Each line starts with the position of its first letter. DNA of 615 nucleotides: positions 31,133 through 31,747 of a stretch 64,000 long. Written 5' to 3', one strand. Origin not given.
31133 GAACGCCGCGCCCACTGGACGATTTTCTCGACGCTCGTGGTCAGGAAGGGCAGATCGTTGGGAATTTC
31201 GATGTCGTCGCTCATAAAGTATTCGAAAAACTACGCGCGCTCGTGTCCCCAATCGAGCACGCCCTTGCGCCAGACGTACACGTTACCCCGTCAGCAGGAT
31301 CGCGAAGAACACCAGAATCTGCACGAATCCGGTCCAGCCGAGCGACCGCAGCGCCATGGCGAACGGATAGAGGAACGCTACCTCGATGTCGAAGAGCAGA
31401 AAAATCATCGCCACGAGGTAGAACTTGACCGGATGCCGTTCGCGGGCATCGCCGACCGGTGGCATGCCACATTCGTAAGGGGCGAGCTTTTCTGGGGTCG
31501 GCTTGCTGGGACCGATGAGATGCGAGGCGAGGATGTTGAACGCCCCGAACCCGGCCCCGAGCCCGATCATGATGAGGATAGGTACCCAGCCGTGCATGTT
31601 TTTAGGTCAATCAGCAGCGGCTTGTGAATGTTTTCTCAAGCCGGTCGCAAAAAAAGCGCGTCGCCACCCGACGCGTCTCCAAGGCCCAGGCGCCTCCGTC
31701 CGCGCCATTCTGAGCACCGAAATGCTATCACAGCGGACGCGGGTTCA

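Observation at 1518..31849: A family of intergenic inverted repeats whose arms are tandem heptamers sharing a TCAG core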

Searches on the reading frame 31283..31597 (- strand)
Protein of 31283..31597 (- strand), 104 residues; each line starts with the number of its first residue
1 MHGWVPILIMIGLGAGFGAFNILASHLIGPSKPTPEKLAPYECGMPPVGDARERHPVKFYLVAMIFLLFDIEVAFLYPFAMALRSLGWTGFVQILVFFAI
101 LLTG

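Call 53: search_protein_families(library=pfam, proteins=[window:31283-31597:-])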
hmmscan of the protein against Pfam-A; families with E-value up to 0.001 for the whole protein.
window:31283-31597:- (104 aa): 1 family
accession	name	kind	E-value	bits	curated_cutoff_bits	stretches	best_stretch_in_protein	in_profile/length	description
PF00507.24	Oxidored_q4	-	4.5e-30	104.2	23.3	1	21-104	4-87/99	NADH-ubiquinone/plastoquinone oxidoreductase, chain 3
